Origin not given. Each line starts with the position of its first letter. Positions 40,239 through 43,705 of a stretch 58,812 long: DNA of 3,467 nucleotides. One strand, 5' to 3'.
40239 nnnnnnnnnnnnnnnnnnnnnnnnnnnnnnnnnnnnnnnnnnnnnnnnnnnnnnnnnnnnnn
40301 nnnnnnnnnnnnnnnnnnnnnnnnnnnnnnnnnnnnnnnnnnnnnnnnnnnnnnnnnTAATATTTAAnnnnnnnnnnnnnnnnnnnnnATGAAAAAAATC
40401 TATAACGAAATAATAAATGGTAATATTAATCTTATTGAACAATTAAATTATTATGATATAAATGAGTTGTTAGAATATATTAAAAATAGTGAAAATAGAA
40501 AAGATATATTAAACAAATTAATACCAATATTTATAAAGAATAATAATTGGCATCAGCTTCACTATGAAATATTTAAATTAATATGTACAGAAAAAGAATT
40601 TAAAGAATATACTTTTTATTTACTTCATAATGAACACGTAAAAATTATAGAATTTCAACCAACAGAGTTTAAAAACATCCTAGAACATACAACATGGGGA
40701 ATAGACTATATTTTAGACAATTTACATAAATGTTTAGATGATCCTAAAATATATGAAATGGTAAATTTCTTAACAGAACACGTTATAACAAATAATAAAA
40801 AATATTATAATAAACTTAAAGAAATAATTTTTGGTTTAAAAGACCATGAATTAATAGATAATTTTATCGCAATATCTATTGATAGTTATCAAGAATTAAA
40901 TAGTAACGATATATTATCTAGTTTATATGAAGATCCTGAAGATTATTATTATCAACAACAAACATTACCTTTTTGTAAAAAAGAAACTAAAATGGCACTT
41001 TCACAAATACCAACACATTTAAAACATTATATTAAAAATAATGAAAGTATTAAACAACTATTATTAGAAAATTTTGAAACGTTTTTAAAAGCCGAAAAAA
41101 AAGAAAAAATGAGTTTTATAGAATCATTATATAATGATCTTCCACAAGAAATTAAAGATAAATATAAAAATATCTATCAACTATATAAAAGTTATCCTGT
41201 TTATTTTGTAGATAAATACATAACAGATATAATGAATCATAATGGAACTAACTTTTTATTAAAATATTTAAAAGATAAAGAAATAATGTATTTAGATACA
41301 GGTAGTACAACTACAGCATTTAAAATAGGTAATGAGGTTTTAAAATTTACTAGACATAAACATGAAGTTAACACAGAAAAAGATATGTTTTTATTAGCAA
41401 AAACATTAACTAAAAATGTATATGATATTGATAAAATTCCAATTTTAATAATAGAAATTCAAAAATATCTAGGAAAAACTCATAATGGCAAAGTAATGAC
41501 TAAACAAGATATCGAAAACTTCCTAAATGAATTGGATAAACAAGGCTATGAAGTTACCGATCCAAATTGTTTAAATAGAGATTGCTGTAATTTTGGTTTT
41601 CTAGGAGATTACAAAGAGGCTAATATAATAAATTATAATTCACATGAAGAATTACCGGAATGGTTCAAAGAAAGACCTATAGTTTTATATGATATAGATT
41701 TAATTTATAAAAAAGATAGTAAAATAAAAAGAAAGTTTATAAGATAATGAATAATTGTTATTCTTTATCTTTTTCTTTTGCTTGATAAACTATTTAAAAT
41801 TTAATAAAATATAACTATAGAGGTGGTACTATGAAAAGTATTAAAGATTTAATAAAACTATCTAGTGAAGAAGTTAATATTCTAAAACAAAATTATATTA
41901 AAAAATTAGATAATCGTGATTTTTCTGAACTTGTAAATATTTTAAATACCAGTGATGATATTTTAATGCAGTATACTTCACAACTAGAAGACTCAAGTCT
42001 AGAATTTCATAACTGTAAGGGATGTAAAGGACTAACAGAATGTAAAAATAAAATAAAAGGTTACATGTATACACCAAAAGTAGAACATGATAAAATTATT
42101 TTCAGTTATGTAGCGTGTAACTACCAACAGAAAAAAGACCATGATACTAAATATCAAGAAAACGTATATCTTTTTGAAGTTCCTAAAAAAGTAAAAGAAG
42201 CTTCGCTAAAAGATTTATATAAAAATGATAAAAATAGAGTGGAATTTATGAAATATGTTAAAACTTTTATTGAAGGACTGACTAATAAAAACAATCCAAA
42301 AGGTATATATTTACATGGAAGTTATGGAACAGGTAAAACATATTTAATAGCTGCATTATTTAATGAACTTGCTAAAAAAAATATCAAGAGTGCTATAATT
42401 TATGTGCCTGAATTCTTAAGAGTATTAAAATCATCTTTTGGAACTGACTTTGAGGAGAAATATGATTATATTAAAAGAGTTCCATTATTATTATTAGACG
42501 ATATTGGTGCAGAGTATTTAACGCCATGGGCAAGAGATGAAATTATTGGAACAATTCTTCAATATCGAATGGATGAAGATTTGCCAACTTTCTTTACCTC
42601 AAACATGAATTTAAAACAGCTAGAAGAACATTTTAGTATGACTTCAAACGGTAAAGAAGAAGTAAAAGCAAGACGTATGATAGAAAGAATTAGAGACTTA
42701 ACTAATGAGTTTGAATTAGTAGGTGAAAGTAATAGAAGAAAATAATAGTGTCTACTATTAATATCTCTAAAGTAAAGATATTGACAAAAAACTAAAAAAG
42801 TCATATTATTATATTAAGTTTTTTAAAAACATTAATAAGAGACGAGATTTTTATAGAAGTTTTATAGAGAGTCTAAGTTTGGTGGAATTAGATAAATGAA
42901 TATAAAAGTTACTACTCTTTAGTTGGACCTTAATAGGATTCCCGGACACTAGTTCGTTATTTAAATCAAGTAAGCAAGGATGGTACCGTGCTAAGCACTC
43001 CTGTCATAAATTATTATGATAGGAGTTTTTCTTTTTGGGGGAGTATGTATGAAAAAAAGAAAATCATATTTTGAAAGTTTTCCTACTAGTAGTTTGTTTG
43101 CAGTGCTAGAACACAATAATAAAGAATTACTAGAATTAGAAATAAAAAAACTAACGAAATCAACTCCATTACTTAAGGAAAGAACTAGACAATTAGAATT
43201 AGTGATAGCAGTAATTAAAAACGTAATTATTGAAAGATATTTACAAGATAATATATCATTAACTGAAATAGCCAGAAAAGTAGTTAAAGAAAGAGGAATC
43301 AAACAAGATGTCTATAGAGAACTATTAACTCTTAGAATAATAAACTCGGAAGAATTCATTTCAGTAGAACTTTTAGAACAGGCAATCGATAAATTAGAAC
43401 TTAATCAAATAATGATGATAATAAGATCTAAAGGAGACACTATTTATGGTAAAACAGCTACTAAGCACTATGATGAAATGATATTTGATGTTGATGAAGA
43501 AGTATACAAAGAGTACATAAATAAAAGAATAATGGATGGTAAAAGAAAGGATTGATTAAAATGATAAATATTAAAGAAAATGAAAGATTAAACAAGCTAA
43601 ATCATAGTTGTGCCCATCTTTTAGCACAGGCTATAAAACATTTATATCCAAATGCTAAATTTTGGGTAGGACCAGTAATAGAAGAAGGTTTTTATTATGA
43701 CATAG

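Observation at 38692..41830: Three-gene cassette splitting the dnaB-dnaI helicase-loader pair, bracketed by a duplicated terminator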

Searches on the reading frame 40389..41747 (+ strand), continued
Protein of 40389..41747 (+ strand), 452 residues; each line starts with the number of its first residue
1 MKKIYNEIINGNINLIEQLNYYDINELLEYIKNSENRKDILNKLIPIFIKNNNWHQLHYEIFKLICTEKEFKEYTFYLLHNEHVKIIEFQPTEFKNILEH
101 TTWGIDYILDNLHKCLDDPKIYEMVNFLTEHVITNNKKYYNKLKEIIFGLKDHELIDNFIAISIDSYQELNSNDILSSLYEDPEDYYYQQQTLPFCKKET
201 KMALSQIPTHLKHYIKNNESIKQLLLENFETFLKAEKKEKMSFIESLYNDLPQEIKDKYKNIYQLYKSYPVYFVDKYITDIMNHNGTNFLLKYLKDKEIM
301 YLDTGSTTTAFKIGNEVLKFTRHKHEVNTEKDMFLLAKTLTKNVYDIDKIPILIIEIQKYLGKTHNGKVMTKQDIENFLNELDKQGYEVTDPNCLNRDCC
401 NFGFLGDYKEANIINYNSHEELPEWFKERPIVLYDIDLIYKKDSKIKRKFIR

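Call 92: search_protein_families(library=pfam, proteins=[P0126, P0129, P0133, P0143, P0163, P0186, P0197, P0213, P0222, P0227], max_evalue=0.05)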
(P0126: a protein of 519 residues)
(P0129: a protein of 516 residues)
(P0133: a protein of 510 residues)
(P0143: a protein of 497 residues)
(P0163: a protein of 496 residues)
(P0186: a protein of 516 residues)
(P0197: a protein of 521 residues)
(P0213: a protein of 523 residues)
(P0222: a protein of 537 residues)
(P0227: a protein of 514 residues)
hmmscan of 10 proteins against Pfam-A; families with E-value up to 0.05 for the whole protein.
P0126 (519 aa): 0 families

P0129 (516 aa): 1 family
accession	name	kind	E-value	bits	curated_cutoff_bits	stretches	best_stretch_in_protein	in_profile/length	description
PF21100.3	MCM_C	-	0.014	15.6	27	0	399-428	23-52/64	MCM protein C-terminal winged helix-turn-helix domain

P0133 (510 aa): 0 families

P0143 (497 aa): 0 families

P0163 (496 aa): 1 family
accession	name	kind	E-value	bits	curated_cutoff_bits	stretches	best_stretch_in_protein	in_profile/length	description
PF05288.16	Pox_A3L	-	0.039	14.4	25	0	103-140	17-54/70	Poxvirus A3L Protein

P0186 (516 aa): 2 families
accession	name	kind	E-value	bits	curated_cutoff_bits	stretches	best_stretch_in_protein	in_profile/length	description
PF04433.23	SWIRM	-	0.021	15.5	28.6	0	220-248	16-45/84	SWIRM domain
PF25738.1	Derepression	-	0.046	13.9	27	0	313-340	59-86/95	Derepression protein family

P0197 (521 aa): 0 families

P0213 (523 aa): 0 families

P0222 (537 aa): 0 families

P0227 (514 aa): 0 families

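Call 94: search_solved_structures(query=A6, max_evalue=10, show_alignments=3)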
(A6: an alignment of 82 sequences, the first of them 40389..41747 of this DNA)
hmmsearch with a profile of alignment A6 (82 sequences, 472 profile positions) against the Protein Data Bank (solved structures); distinct sequences matched with E-value up to 10: 6.
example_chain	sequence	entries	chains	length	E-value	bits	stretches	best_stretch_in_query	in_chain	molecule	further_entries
3tmo_A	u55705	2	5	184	0.09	15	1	118-192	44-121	OTU domain-containing protein 5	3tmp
6u1s_A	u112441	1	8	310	0.17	14.1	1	64-296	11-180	de novo designed 16-helix transmembrane nanopore, TMHC8_R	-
8eox_D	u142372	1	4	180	0.2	13.8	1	13-163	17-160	C4HR1_4r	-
8ga9_A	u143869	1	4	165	0.28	13.3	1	13-162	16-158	C4HR1_4r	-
5k7v_A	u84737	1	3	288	0.67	12.1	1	10-253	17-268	Designed protein HR00C3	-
4uos_A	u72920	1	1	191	9.3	8.3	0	42-221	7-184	DESIGNED HELICAL BUNDLE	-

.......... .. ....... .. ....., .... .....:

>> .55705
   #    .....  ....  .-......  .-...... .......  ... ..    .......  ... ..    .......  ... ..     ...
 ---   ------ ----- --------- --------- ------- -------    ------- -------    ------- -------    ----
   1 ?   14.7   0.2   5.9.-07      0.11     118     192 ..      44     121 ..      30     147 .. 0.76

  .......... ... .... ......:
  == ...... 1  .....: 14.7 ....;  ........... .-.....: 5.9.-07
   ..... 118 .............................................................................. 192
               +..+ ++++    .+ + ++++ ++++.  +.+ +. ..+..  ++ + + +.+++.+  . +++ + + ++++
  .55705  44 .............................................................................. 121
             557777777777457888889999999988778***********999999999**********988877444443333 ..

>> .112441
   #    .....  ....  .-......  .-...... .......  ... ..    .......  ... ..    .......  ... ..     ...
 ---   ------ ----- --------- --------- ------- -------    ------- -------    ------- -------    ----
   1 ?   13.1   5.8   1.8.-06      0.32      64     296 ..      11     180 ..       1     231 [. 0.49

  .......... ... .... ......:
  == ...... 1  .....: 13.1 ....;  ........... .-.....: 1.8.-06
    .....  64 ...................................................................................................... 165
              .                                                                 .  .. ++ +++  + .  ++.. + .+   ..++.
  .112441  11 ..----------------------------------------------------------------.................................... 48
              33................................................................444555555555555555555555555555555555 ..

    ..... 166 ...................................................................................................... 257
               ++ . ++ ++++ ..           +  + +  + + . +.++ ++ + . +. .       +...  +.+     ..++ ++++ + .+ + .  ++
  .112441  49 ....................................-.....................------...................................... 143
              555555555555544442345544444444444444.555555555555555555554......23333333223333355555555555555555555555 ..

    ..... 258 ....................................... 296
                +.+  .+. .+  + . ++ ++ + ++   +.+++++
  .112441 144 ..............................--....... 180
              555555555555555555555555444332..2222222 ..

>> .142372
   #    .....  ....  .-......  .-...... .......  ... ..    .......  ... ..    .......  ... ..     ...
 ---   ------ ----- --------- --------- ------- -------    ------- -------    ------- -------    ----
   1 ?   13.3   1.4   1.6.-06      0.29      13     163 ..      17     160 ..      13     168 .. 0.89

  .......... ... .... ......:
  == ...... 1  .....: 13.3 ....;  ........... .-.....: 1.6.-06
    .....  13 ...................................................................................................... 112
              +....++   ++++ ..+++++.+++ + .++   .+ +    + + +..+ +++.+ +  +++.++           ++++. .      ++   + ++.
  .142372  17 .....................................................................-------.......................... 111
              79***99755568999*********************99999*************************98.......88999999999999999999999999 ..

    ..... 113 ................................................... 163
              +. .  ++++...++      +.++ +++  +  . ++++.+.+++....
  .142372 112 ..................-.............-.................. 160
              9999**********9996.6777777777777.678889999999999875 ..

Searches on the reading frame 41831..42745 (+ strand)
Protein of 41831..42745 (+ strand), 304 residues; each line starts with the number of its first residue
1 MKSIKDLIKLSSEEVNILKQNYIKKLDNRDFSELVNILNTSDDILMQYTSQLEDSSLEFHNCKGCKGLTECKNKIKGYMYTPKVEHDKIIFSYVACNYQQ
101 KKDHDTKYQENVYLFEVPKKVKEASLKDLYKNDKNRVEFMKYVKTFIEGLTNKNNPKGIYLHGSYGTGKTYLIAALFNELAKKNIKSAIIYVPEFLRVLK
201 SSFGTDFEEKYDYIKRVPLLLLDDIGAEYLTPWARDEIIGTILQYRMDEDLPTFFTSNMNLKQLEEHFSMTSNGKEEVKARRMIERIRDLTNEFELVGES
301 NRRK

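Call 6: search_protein_families(library=pfam, proteins=[window:41831-42745:+], max_evalue=0.1)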
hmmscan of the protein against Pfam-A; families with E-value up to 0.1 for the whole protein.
window:41831-42745:+ (304 aa): 20 families
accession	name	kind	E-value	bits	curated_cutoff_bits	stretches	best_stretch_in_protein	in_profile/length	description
PF01695.23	IstB_IS21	-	1.5e-07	31.6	24.1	1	151-304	87-233/238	IstB-like ATP binding protein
PF03969.22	AFG1_ATPase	-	3.8e-06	26.5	27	1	125-184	28-89/361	AFG1-like ATPase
PF00308.24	Bac_DnaA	-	6.8e-06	26.8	23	1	153-265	33-145/162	Bacterial DnaA ATPAse domain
PF05673.19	DUF815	-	9.9e-06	25.3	23.8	1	115-186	16-83/249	Protein of unknown function (DUF815)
PF04851.21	ResIII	-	9.9e-05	22.7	22.5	1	144-192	13-59/164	Type III restriction enzyme, res subunit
PF13191.12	AAA_16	-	0.00065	20.7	32.6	1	153-185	21-53/167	AAA ATPase domain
PF00004.35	AAA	-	0.00088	20.2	21.2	1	159-225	1-66/131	ATPase family associated with various cellular activities (AAA)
PF07693.20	KAP_NTPase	-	0.0018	18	20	1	141-195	3-59/293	KAP family P-loop domain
PF24883.2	NPHP3_N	-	0.002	18.8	24.8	1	145-191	11-57/164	Nephrocystin 3, N-terminal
PF05970.20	PIF1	-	0.0028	17.7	25.9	1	148-184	14-50/223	PIF1-like helicase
PF06309.17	Torsin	-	0.003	18.1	27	1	140-190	38-87/127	Torsin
PF02367.23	TsaE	-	0.0034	17.8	26.6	1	152-187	16-53/128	Threonylcarbamoyl adenosine biosynthesis protein TsaE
PF13401.12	AAA_22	-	0.0048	17.6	27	1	158-193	7-42/130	AAA domain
PF00910.28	RNA_helicase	-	0.0063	17.4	21.5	1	159-184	1-26/105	RNA helicase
PF00931.28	NB-ARC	-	0.021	14.5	23.5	1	143-182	5-44/248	NB-ARC domain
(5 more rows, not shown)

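Call 8: find_related_loci(query=window:41831-42745:+, collection=genome_contigs, flank=10000)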
Query window:41831-42745:+ (304 aa) in genome_contigs; peptide patterns used: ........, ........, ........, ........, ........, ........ (x = any residue, [..] = any of these).
193 stretches matched a pattern; 11 encode a relative of the query (tblastn E <= 1e-3); 11 distinct loci.
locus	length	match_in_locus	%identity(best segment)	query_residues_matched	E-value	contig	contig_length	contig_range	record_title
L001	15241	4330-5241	83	1-304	3e-177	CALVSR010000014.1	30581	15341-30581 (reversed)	MAG: uncultured Bacilli bacterium isolate BRZ_GB__bin120 genome assembly, contig: BRZ_GB__NODE_2143_length_30581_cov_5.2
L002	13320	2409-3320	82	1-304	1e-175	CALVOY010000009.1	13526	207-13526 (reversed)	MAG: uncultured Bacilli bacterium isolate E06__bin86 genome assembly, contig: E06__k127_1656252, whole genome shotgun se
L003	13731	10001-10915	83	1-303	1e-175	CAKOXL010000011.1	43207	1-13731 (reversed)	MAG: uncultured Bacilli bacterium isolate REFINED_METABAT215_TOP10_CONTIGS_1500_ASSEMBLY_K77_MERGED__Hadza_PheChl_Fiber-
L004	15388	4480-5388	82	1-303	3e-174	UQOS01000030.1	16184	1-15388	uncultured Tenericutes bacterium isolate UMGS484 genome assembly, contig: NODE_2083_length_16184_cov_5.106289, whole gen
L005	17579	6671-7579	81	1-303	2e-171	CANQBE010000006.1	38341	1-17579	MAG: uncultured Bacilli bacterium isolate Lapin-002__bin106 genome assembly, contig: Lapin-002__NODE_1389_length_38341_c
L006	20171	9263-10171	82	1-303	5e-169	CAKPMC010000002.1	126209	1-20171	MAG: uncultured Bacilli bacterium isolate REFINED_METABAT215_TOP10_CONTIGS_1500_ASSEMBLY_K77_MERGED__Hadza_MoBio_hadza-E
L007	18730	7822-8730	81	1-303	4e-168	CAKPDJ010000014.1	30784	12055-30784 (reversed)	MAG: uncultured Bacilli bacterium isolate REFINED_METABAT215_TOP10_CONTIGS_1500_ASSEMBLY_K77_MERGED__Hadza_PheChl_Fiber-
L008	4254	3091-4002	78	1-303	8e-170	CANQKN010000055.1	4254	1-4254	MAG: uncultured Bacilli bacterium isolate Lapin-017__bin57 genome assembly, contig: Lapin-017__NODE_19328_length_4254_co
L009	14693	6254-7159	64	1-302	3e-131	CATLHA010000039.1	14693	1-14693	MAG TPA_asm: uncultured Bacillales bacterium isolate MGG03199_1680015500 genome assembly, contig: ERR2497919_383, whole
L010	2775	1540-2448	62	1-303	1e-132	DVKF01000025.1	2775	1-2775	MAG TPA_asm: Candidatus Scybalousia intestinigallinarum isolate CHK193-12526 CHK193__C97966_L2775_ERR3414588, whole geno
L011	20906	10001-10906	61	1-302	3e-123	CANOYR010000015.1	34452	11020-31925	MAG TPA_asm: uncultured Bacillales bacterium isolate SRR15604567_bin.71_metawrap_v1.3_MAG genome assembly, contig: NODE.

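Call 25: search_protein_families(library=ncbifam, proteins=[L001:5244-7196:+, window:41831-42745:+], max_evalue=0.1)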
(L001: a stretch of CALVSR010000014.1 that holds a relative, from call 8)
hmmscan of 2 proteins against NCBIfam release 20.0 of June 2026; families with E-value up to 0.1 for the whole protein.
L001:5244-7196:+ (650 aa): 5 families
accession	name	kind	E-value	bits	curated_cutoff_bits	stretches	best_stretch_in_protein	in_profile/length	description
TIGR02063.1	RNase_R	equivalog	2.3e-55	188.2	597.85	2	263-523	204-475/711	ribonuclease R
TIGR00358.1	3_prime_RNase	superfamily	3.4e-47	161.1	368.6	2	263-527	152-426/657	VacB/RNase II family 3'-5' exoribonuclease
NF008648.0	PRK11642.1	equivalog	1.9e-29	102.6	982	1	276-594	230-579/813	ribonuclease R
NF003455.0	PRK05054.1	equivalog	4.4e-28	97.9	542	1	293-591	178-506/645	exoribonuclease II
TIGR02062.1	RNase_B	equivalog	4.8e-24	84.3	641.9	2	302-458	186-347/646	exoribonuclease II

window:41831-42745:+ (304 aa): 33 families (the best 25 are shown)
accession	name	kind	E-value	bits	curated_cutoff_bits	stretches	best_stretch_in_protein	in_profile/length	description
NF006505.0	PRK08939.1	equivalog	2.1e-82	276.8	228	1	18-303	24-305/306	primosomal protein DnaI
NF005992.0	PRK08116.1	subfamily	2.3e-29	102.4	189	1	63-304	14-254/269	hypothetical protein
NF005304.0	PRK06835.1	equivalog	7.6e-14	51.5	215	1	60-269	99-298/330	ATP-binding protein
NF038214.1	IS21_help_AAA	equivalog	3.4e-12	46.5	200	1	83-304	24-231/232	IS21-like element helper ATPase IstB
NF005378.0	PRK06921.1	subfamily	1.2e-10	41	207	1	119-264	88-229/266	hypothetical protein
TIGR00362.1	DnaA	equivalog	3.5e-08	32.9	343.9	1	123-225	107-209/437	chromosomal replication initiator protein DnaA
NF001154.0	PRK00149.3-3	equivalog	1.2e-07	31.1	410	1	71-266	75-264/462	chromosomal replication initiator protein DnaA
NF040713.1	ZapE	equivalog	1.5e-07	31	140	1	141-264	39-162/344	cell division protein ZapE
NF005931.1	PRK07952.1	equivalog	2.3e-07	30.6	357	1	136-266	81-212/246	replicative helicase loader DnaC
TIGR03420.1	DnaA_homol_Hda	equivalog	3.6e-06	26.7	194.8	1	138-226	24-100/226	DnaA regulatory inactivator Hda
NF009043.0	PRK12377.1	subfamily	1.6e-05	24.6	389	1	161-265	106-211/248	ATP-binding protein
NF003229.0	PRK04195.1-5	equivalog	5.8e-05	22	280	1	123-181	13-69/413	replication factor C large subunit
NF003230.0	PRK04195.1-6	equivalog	0.00059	18.6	441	1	120-181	7-64/494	replication factor C large subunit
NF003226.0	PRK04195.1-1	equivalog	0.00076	18.5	588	1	120-179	7-63/405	replication factor C large subunit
NF041006.2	cell_div_CdvC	equivalog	0.00086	18.3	650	1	99-185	79-163/370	cell division protein CdvC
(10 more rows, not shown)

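Call 26: search_protein_families(library=padloc, proteins=[L001:5244-7196:+], max_evalue=0.1)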
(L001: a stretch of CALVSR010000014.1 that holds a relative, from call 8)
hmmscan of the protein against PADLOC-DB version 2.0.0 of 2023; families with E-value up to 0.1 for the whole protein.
L001:5244-7196:+ (650 aa): 0 families

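Call 27: search_protein_families(library=phrogs, proteins=[L001:5244-7196:+], max_evalue=0.1)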
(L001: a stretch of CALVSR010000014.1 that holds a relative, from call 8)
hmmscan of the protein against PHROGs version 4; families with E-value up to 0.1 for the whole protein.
L001:5244-7196:+ (650 aa): 1 family
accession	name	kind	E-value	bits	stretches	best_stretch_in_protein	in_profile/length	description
phrog_13933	-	DNA, RNA and nucleotide metabolism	1.1e-49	170.3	2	270-539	181-462/677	nuclease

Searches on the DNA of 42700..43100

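Call 106: search_rna_families(source=window, start=42700, end=43100, threshold=evalue, max_evalue=1)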
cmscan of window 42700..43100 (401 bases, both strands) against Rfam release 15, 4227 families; matches with E-value up to 1: 3.
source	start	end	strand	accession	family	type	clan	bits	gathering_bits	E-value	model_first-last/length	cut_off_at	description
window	42823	43005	+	RF00230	T-box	Cis-reg; leader;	-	72.7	93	5.2e-16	1-219/219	no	T-box leader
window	42873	43032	+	RF01470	rli38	Gene; sRNA;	-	26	49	0.15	1-150/150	no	Listeria sRNA rli38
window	42996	43100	+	RF02744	Rev39_5p_UTR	Cis-reg;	-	11.1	88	0.59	1-106/300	3'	Soft rot Enterobacteriaceae Rev 39 5'UTR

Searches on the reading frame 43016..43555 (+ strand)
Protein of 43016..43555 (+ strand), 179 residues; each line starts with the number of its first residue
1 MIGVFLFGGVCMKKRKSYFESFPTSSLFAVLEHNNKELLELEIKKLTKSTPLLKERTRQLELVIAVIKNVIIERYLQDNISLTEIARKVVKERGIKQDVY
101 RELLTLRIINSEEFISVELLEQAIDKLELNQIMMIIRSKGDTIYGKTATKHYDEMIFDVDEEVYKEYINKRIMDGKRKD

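Call 25: search_protein_families(library=ncbifam, proteins=[window:43016-43555:+], max_evalue=0.1)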
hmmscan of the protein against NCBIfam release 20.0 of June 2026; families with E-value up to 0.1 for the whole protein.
window:43016-43555:+ (179 aa): 1 family
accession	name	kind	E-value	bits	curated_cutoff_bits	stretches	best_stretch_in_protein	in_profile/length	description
NF010698.0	PRK14098.1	equivalog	0.021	13.5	754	1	69-150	274-355/489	starch synthase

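Call 26: search_protein_families(library=padloc, proteins=[window:43016-43555:+], max_evalue=0.1)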
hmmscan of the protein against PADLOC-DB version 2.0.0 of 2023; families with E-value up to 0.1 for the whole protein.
window:43016-43555:+ (179 aa): 0 families

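Call 27: search_protein_families(library=phrogs, proteins=[window:43016-43555:+], max_evalue=0.1)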
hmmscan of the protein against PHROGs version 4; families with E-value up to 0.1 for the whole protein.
window:43016-43555:+ (179 aa): 1 family
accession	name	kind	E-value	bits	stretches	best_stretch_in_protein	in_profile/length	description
phrog_15398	-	unknown function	0.041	15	1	116-169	38-86/109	-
